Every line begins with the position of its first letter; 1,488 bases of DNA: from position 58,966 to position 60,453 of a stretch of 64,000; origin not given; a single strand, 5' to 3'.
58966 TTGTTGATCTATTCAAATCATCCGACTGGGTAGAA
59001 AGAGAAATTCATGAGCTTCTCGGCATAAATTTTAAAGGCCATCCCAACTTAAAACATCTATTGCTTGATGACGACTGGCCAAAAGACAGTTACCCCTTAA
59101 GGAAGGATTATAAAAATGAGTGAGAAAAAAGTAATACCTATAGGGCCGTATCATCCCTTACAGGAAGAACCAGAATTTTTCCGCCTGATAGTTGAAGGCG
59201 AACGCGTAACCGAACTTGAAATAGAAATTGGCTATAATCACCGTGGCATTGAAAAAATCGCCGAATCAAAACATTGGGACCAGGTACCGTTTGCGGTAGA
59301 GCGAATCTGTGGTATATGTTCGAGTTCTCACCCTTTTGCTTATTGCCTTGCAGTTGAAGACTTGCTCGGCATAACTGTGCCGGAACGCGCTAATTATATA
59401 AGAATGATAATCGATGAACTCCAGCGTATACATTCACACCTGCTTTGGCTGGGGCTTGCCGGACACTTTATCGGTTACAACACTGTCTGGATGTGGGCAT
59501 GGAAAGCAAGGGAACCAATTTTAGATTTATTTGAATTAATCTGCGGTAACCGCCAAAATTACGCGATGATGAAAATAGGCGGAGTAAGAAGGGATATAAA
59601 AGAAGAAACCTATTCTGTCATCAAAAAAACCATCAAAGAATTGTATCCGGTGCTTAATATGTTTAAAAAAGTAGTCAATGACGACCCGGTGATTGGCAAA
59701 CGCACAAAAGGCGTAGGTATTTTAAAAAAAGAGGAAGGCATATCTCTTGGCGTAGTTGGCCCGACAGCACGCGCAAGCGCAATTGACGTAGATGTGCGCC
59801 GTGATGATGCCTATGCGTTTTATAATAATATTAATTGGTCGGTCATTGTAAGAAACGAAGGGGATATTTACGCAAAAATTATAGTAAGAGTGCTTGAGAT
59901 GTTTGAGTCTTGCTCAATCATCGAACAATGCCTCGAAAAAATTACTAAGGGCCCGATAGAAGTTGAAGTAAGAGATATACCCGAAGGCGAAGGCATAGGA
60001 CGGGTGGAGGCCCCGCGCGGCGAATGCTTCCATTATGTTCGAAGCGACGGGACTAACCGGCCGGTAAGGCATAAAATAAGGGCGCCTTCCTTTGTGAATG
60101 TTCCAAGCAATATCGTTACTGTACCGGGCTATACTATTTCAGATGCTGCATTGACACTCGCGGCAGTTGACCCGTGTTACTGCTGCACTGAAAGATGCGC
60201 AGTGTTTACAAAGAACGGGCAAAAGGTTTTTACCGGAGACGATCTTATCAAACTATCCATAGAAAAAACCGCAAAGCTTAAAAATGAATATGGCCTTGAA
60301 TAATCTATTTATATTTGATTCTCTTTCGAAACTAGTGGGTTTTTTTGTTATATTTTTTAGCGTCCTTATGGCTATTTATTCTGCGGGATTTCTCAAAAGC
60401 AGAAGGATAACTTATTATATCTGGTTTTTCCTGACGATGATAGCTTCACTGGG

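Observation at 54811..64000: Group-4 membrane-bound [NiFe]-hydrogenase (Mbh/Ech-like) cluster led by an AsrA/AsrB-like (HydB/HydG-like) NAD(P)H-type module and followed by Mrp antiporter subunits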

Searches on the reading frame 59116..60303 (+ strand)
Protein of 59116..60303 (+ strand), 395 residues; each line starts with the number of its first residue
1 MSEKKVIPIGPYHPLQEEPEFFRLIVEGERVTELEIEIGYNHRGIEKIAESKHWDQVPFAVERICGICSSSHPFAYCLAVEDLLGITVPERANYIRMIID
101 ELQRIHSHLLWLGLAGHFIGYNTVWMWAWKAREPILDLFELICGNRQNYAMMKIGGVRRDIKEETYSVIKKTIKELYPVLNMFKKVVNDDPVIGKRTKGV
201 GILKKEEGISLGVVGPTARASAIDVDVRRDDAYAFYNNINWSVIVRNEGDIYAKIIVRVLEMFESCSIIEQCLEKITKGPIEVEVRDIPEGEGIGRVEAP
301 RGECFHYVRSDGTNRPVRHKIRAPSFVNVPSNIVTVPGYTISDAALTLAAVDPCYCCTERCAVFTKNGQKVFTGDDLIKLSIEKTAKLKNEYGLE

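Call 3: search_protein_families(library=pfam, proteins=[window:59116-60303:+], max_evalue=0.01)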
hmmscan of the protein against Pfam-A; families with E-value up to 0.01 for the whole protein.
window:59116-60303:+ (395 aa): 2 families
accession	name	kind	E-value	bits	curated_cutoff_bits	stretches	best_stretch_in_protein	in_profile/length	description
PF00346.24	Complex1_49kDa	-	7.4e-71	238.8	24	2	119-286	2-169/271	Respiratory-chain NADH dehydrogenase, 49 Kd subunit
PF00374.24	NiFeSe_Hases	-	1.7e-17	64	25.8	1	43-111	1-69/508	Nickel-dependent hydrogenase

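Call 4: search_protein_families(library=ncbifam, proteins=[window:59116-60303:+], max_evalue=0.01)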
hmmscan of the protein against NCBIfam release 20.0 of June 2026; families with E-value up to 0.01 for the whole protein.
window:59116-60303:+ (395 aa): 16 families
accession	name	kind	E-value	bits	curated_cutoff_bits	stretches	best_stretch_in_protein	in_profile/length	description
NF004739.1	PRK06075.1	equivalog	3.8e-103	345.2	360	2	7-285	3-281/384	NADH-quinone oxidoreductase subunit D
TIGR01962.1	NuoD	equivalog_domain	4.7e-93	312.1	459.35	2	5-286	3-284/386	NADH dehydrogenase (quinone) subunit D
NF040602.1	F420_dehyd_FpoD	exception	3e-92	309.5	600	1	4-358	7-370/372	F420H2 dehydrogenase subunit FpoD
NF008974.0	PRK12322.1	equivalog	6.3e-83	278.7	522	1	4-353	6-359/366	NADH-quinone oxidoreductase subunit D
NF009808.0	PRK13292.1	equivalog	1.8e-74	251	1156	2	3-279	406-682/791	NADH-quinone oxidoreductase subunit B/C/D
NF008728.0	PRK11742.1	equivalog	1.4e-66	225.1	840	2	7-283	217-493/598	NADH-quinone oxidoreductase subunit C/D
NF005649.0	PRK07415.1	equivalog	7.6e-63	212.9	583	2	3-282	9-289/394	NAD(P)H-quinone oxidoreductase subunit H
TIGR03295.1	frhA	equivalog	5.8e-22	78.2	392.5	2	43-179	41-184/412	coenzyme F420 hydrogenase subunit alpha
NF033181.1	NiFeSe_hydrog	equivalog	7.2e-17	61.5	600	2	26-111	22-106/507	nickel-dependent hydrogenase large subunit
NF040828.1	sulfhyd_ShyA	equivalog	3.4e-15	55.9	700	2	24-131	19-128/415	NAD(P)-dependent hydrogenase/sulfhydrogenase 2 subunit alpha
NF045518.1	H2_NiFeSe_large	exception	1e-14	54.2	780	2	25-111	21-106/485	NiFeSe hydrogenase large subunit HysA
NF041785.2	VhuA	equivalog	1.5e-14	53.4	800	2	42-111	38-107/418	F420-non-reducing hydrogenase Vhu subunit A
NF007778.0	PRK10467.1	equivalog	3.6e-11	42.1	969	1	39-110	35-106/567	hydrogenase 2 large subunit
NF007550.0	PRK10170.1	equivalog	6.2e-11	41.4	1101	1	35-111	46-122/597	Ni/Fe-hydrogenase large subunit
NF040832.1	sulfhyd_HydA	equivalog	1.6e-05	24.2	880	1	24-122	21-121/426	NADPH-dependent hydrogenase/sulfhydrogenase 1 subunit alpha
NF007180.0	PRK09612.1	equivalog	0.0025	17.4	265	1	275-333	88-145/238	50S ribosomal protein L2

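Call 6: find_encoding_contigs(protein=window:59116-60303:+, flank=10000, max_places=6)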
Protein window:59116-60303:+ (395 aa): 1 contig read that carries it; 1 place shown.
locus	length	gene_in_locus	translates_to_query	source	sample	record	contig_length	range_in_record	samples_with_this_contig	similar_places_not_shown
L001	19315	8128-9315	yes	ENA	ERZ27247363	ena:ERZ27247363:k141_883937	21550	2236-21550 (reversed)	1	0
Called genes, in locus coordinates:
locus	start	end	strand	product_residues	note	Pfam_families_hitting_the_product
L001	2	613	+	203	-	?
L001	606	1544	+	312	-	PF01075:Glyco_transf_9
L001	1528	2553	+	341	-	PF01075:Glyco_transf_9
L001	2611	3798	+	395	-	PF00072:Response_reg (weak), PF00990:GGDEF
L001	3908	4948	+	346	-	PF12797:Fer4_2 (faint), PF13237:Fer4_10 (faint), PF13187:Fer4_9 (faint), PF13534:Fer4_17 (faint), PF00037:Fer4 (faint), PF13183:Fer4_8, PF17179:Fer4_22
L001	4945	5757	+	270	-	PF00970:FAD_binding_6 (weak), PF00175:NAD_binding_1, PF10418:DHODB_Fe-S_bind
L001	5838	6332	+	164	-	PF12838:Fer4_7 (faint), PF13237:Fer4_10 (faint), PF13187:Fer4_9 (faint), PF13247:Fer4_11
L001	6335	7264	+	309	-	PF00146:NADHdh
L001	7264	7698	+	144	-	PF01058:Oxidored_q6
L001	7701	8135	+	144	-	PF00329:Complex1_30kDa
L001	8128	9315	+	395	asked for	PF00374:NiFeSe_Hases, PF00346:Complex1_49kDa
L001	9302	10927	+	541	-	PF00361:Proton_antipo_M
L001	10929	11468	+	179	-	PF13244:MbhD, PF20501:MbhE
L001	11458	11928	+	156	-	PF04039:MnhB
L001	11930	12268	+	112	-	PF00420:Oxidored_q2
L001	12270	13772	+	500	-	PF00662:Proton_antipo_N, PF10125:NADHdeh_related, PF00361:Proton_antipo_M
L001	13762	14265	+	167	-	PF01899:MNHE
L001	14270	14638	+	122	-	PF04066:MrpF_PhaF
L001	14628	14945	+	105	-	PF03334:PhaG_MnhG_YufB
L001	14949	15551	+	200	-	PF12797:Fer4_2 (weak), PF14697:Fer4_21 (faint), PF00037:Fer4, PF12837:Fer4_6 (weak), PF13237:Fer4_10 (weak), PF12838:Fer4_7, PF13187:Fer4_9 (weak)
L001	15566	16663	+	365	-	PF00702:Hydrolase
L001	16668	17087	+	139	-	PF12092:DUF3568 (weak)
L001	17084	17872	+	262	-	PF00565:SNase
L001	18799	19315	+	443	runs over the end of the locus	PF00587:tRNA-synt_2b, PF03129:HGTP_anticodon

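Call 9: find_homologous_proteins(query=window:59116-60303:+, max_evalue=1e-20)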
Query window:59116-60303:+ (395 aa): 8000 proteins with E <= 1e-20 among 8000 candidates; the best 120 are listed.
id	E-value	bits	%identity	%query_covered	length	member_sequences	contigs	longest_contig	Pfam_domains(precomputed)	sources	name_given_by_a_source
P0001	1.1e-263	892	96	100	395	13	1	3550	PF00374.25,PF00346.25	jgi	-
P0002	1.2e-227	773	82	99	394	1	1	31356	PF00374.25,PF00346.25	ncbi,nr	ncbi:MAG: nickel-dependent hydrogenase large subunit [Candidatus Omnitrophota bacterium]|nr:nickel-d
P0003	5.1e-227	771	82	99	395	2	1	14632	PF00374.25,PF00346.25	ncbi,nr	ncbi:MAG: nickel-dependent hydrogenase large subunit [Candidatus Omnitrophica bacterium]|nr:nickel-d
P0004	5.1e-226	768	83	99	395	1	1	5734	PF00374.25,PF00346.25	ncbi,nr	ncbi:MAG: nickel-dependent hydrogenase large subunit [Candidatus Omnitrophica bacterium]|nr:nickel-d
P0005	2.0e-225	766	81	99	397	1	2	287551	PF00374.25,PF00346.25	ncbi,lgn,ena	-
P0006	3.4e-225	765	81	100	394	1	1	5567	PF00374.25,PF00346.25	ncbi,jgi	ncbi:MAG: nickel-dependent hydrogenase large subunit [Candidatus Omnitrophota bacterium]|jgi:NADH-qu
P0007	2.0e-224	763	82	100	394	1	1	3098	PF00374.25,PF00346.25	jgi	jgi:NADH-quinone oxidoreductase subunit D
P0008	2.6e-224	762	80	100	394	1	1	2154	PF00374.25,PF00346.25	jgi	jgi:NADH-quinone oxidoreductase subunit D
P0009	3.0e-224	762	79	100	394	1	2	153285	PF00374.25,PF00346.25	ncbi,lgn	ncbi:MAG: nickel-dependent hydrogenase large subunit [Candidatus Omnitrophota bacterium]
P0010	3.8e-224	762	80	100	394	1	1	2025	PF00374.25,PF00346.25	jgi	jgi:NADH-quinone oxidoreductase subunit D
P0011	1.6e-222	757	79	100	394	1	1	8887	PF00374.25,PF00346.25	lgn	-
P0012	2.1e-222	756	81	99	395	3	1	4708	PF00374.25,PF00346.25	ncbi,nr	ncbi:MAG: nickel-dependent hydrogenase large subunit [Candidatus Omnitrophica bacterium]|nr:nickel-d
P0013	4.2e-222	755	79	100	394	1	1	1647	PF00374.25,PF00346.25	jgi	jgi:NADH-quinone oxidoreductase subunit D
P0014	2.9e-221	752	78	100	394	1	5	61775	PF00374.25,PF00346.25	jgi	jgi:NADH-quinone oxidoreductase subunit D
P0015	4.1e-221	752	78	100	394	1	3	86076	PF00374.25,PF00346.25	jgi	jgi:NADH-quinone oxidoreductase subunit D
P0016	1.0e-219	747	80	99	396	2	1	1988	PF00374.25,PF00346.25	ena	-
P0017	3.4e-219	746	79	99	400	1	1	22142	PF00374.25,PF00346.25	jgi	jgi:NADH-quinone oxidoreductase subunit D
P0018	5.0e-219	745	78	100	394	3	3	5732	PF00374.25,PF00346.25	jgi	jgi:NADH-quinone oxidoreductase subunit D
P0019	1.0e-218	744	79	100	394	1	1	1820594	PF00374.25,PF00346.25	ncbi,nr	ncbi:MAG: nickel-dependent hydrogenase large subunit [Candidatus Omnitrophota bacterium]|nr:MAG: nic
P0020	3.1e-218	742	81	98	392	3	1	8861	PF00374.25,PF00346.25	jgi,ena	-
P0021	2.0e-217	740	79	99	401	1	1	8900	PF00374.25,PF00346.25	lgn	-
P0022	2.6e-215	733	77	100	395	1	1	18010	PF00374.25,PF00346.25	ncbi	ncbi:MAG: nickel-dependent hydrogenase large subunit [Candidatus Omnitrophota bacterium]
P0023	6.1e-215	732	77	99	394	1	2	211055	PF00374.25,PF00346.25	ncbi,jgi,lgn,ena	-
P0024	9.1e-215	731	79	100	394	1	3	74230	PF00374.25,PF00346.25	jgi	-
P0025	4.1e-212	722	76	99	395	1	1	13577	PF00374.25,PF00346.25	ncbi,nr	ncbi:MAG: nickel-dependent hydrogenase large subunit [Candidatus Omnitrophica bacterium]|nr:nickel-d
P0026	1.3e-211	721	77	100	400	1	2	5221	PF00374.25,PF00346.25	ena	-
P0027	2.2e-211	720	76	100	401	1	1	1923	PF00374.25,PF00346.25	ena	-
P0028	6.3e-211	718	78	99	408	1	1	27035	PF00374.25,PF00346.25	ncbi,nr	ncbi:MAG: nickel-dependent hydrogenase large subunit [Candidatus Omnitrophica bacterium]|nr:nickel-d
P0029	8.4e-211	718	77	98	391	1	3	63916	PF00374.25,PF00346.25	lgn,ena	-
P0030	6.0e-206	702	76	98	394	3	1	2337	PF00374.25,PF00346.25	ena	-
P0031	1.8e-205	700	73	99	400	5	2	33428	PF00374.25,PF00346.25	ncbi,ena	-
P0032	2.3e-201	687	74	98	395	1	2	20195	PF00374.25,PF00346.25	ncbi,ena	-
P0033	7.4e-201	685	72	99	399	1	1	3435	PF00374.25,PF00346.25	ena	-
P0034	2.3e-199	680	73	99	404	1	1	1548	PF00374.25,PF00346.25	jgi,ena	-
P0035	9.5e-195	665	72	98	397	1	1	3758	PF00374.25,PF00346.25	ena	-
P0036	1.9e-192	658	72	99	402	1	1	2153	PF00374.25,PF00346.25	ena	-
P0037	1.9e-191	654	71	99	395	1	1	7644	PF00374.25,PF00346.25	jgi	jgi:NADH-quinone oxidoreductase subunit D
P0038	1.5e-190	651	70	100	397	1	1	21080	PF00374.25,PF00346.25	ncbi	ncbi:MAG: nickel-dependent hydrogenase large subunit [Candidatus Omnitrophota bacterium]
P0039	7.7e-189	646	69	99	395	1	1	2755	PF00374.25,PF00346.25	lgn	-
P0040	3.9e-188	643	70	100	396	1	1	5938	PF00374.25,PF00346.25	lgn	-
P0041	1.0e-187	642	70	99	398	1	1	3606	PF00374.25,PF00346.25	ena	-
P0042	1.1e-187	642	69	99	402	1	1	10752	PF00374.25,PF00346.25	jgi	-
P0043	1.6e-187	641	69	100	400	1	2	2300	PF00374.25,PF00346.25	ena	-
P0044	1.8e-187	641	71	99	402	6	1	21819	PF00374.25,PF00346.25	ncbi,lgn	-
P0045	3.0e-187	640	70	100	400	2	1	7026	PF00374.25,PF00346.25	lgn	-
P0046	3.0e-187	640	69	99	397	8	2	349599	PF00374.25,PF00346.25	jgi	jgi:NADH-quinone oxidoreductase subunit D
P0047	3.6e-187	640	70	98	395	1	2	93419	PF00374.25,PF00346.25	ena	-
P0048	5.1e-187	640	69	99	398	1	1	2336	PF00374.25,PF00346.25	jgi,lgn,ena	-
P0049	5.2e-187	640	70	99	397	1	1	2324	PF00374.25,PF00346.25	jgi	-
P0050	5.4e-187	640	69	99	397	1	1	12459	PF00374.25,PF00346.25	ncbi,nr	ncbi:MAG: nickel-dependent hydrogenase large subunit [Candidatus Omnitrophica bacterium]|nr:nickel-d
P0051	5.6e-187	640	70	98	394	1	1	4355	PF00374.25,PF00346.25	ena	-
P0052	8.2e-187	639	69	99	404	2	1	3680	PF00374.25,PF00346.25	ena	-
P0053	9.4e-187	639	70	99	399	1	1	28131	PF00374.25,PF00346.25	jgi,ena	-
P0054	1.1e-186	639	70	98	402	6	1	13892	PF00374.25,PF00346.25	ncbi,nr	ncbi:MAG: nickel-dependent hydrogenase large subunit [Candidatus Omnitrophica bacterium]|nr:nickel-d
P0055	1.1e-186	639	70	98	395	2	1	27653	PF00374.25,PF00346.25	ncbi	-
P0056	2.5e-186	637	69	99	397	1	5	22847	PF00374.25,PF00346.25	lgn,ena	-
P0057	2.8e-186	637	69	100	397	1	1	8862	PF00374.25,PF00346.25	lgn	-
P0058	3.2e-186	637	69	100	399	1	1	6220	PF00374.25,PF00346.25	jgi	jgi:NADH-quinone oxidoreductase subunit D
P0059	3.3e-186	637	70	100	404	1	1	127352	PF00374.25,PF00346.25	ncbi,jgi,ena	ncbi:MAG: nickel-dependent hydrogenase large subunit [Candidatus Omnitrophota bacterium]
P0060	3.4e-186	637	69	99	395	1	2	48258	PF00374.25,PF00346.25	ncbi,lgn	-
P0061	4.0e-186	637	69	98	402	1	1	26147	PF00374.25,PF00346.25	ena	-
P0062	4.4e-186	637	70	99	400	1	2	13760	PF00374.25,PF00346.25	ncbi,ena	-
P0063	4.7e-186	636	69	99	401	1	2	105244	PF00374.25,PF00346.25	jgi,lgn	-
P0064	5.8e-186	636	69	98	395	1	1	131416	PF00374.25,PF00346.25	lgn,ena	-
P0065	6.0e-186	636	69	98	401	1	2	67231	PF00374.25,PF00346.25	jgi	jgi:NADH-quinone oxidoreductase subunit D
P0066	7.1e-186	636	69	99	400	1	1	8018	PF00374.25,PF00346.25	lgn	-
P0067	8.9e-186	636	69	98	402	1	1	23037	PF00374.25,PF00346.25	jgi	-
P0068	9.9e-186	635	69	99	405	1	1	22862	PF00374.25,PF00346.25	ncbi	ncbi:MAG: nickel-dependent hydrogenase large subunit [Candidatus Omnitrophota bacterium]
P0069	1.1e-185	635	68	99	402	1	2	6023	PF00374.25,PF00346.25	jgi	-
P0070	1.1e-185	635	70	99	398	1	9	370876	PF00374.25,PF00346.25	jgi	-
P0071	1.1e-185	635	68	99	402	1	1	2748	PF00374.25,PF00346.25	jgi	jgi:membrane-bound hydrogenase subunit alpha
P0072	1.2e-185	635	70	99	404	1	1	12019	PF00374.25,PF00346.25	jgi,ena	-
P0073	1.3e-185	635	69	100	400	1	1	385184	PF00374.25,PF00346.25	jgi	-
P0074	1.4e-185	635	69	98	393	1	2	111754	PF00374.25,PF00346.25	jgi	jgi:NADH-quinone oxidoreductase subunit D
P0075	1.5e-185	635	71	98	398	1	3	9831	PF00374.25,PF00346.25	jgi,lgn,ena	-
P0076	1.5e-185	635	69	100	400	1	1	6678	PF00374.25,PF00346.25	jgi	jgi:membrane-bound hydrogenase subunit alpha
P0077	1.6e-185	635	69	99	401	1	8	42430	PF00374.25,PF00346.25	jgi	jgi:NADH-quinone oxidoreductase subunit D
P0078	1.7e-185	635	68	99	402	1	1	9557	PF00374.25,PF00346.25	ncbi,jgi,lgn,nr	ncbi:MAG: NADH:ubiquinone oxidoreductase [Candidatus Omnitrophica bacterium]|nr:NADH:ubiquinone oxid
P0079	1.9e-185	634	68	100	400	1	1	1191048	PF00374.25,PF00346.25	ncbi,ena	-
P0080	2.5e-185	634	70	99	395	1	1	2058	PF00374.25,PF00346.25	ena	-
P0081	2.6e-185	634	69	99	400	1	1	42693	PF00374.25,PF00346.25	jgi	jgi:NADH-quinone oxidoreductase subunit D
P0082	2.7e-185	634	68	99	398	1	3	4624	PF00374.25,PF00346.25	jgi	jgi:NADH-quinone oxidoreductase subunit D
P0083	3.3e-185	634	70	98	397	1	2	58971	PF00374.25,PF00346.25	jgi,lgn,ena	-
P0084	4.0e-185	633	69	99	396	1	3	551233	PF00374.25,PF00346.25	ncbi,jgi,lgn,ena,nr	ncbi:MAG TPA: nickel-dependent hydrogenase large subunit [Candidatus Omnitrophota bacterium]|nr:nick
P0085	5.2e-185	633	69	99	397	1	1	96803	PF00374.25,PF00346.25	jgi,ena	-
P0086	5.7e-185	633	70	98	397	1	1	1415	PF00374.25,PF00346.25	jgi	jgi:NADH-quinone oxidoreductase subunit D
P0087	5.8e-185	633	68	99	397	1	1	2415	PF00374.25,PF00346.25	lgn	-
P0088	7.2e-185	633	70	98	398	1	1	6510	PF00374.25,PF00346.25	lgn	-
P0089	8.4e-185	632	71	99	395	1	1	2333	PF00374.25,PF00346.25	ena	-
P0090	9.4e-185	632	69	98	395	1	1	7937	PF00374.25,PF00346.25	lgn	-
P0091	9.6e-185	632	69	98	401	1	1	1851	PF00374.25,PF00346.25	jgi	-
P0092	1.0e-184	632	69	99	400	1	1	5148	PF00374.25,PF00346.25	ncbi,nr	ncbi:MAG: nickel-dependent hydrogenase large subunit [Candidatus Omnitrophica bacterium]|nr:nickel-d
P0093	1.1e-184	632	69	98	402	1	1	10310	PF00374.25,PF00346.25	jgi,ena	-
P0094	1.3e-184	632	70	99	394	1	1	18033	PF00374.25,PF00346.25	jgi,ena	-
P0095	1.3e-184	632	69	98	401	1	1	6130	PF00374.25,PF00346.25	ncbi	-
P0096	1.4e-184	632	68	99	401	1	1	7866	PF00374.25,PF00346.25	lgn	-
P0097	1.4e-184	632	69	99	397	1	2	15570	PF00374.25,PF00346.25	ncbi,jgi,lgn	-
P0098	1.5e-184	631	69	99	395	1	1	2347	PF00374.25,PF00346.25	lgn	-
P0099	1.7e-184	631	68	98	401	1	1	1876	PF00374.25,PF00346.25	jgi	-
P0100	1.7e-184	631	68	99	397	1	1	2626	PF00374.25,PF00346.25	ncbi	-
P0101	1.8e-184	631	69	98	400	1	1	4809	PF00374.25,PF00346.25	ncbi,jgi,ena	-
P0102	1.8e-184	631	69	98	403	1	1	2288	PF00374.25,PF00346.25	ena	-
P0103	1.9e-184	631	69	98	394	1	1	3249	PF00374.25,PF00346.25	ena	-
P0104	1.9e-184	631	69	99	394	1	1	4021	PF00374.25,PF00346.25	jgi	jgi:membrane-bound hydrogenase subunit alpha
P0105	2.1e-184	631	69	99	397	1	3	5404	PF00374.25,PF00346.25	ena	-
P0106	2.1e-184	631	69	99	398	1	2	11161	PF00374.25,PF00346.25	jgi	-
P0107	2.3e-184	631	69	99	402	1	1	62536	PF00374.25,PF00346.25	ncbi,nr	ncbi:MAG: nickel-dependent hydrogenase large subunit [Candidatus Omnitrophica bacterium]|nr:nickel-d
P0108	2.4e-184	631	69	99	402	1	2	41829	PF00374.25,PF00346.25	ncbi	-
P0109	2.6e-184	631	69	99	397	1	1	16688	PF00374.25,PF00346.25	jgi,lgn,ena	-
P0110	2.8e-184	631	69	98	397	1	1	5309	PF00374.25,PF00346.25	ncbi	ncbi:MAG: nickel-dependent hydrogenase large subunit [Deltaproteobacteria bacterium]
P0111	3.0e-184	631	69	99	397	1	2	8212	PF00374.25,PF00346.25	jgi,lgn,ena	-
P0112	3.1e-184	630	68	99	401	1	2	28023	PF00374.25,PF00346.25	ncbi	ncbi:MAG: nickel-dependent hydrogenase large subunit [bacterium]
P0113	3.4e-184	630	70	99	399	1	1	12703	PF00374.25,PF00346.25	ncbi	ncbi:MAG: nickel-dependent hydrogenase large subunit [Candidatus Omnitrophota bacterium]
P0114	3.5e-184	630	69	99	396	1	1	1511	PF00374.25,PF00346.25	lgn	-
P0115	3.6e-184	630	69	98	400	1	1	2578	PF00374.25,PF00346.25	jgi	jgi:NADH-quinone oxidoreductase subunit D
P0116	3.8e-184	630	69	99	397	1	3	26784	PF00374.25,PF00346.25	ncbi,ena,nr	ncbi:MAG: NADH:ubiquinone oxidoreductase [Candidatus Omnitrophica bacterium CG23_combo_of_CG06-09_8_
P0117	4.0e-184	630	69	98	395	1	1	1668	PF00374.25,PF00346.25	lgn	-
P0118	4.1e-184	630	69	99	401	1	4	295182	PF00374.25,PF00346.25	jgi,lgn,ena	jgi:NADH-quinone oxidoreductase subunit D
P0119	4.6e-184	630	69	98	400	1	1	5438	PF00374.25,PF00346.25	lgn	-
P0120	5.2e-184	630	69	99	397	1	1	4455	PF00374.25,PF00346.25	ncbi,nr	ncbi:MAG: nickel-dependent hydrogenase large subunit [Candidatus Omnitrophica bacterium]|nr:nickel-d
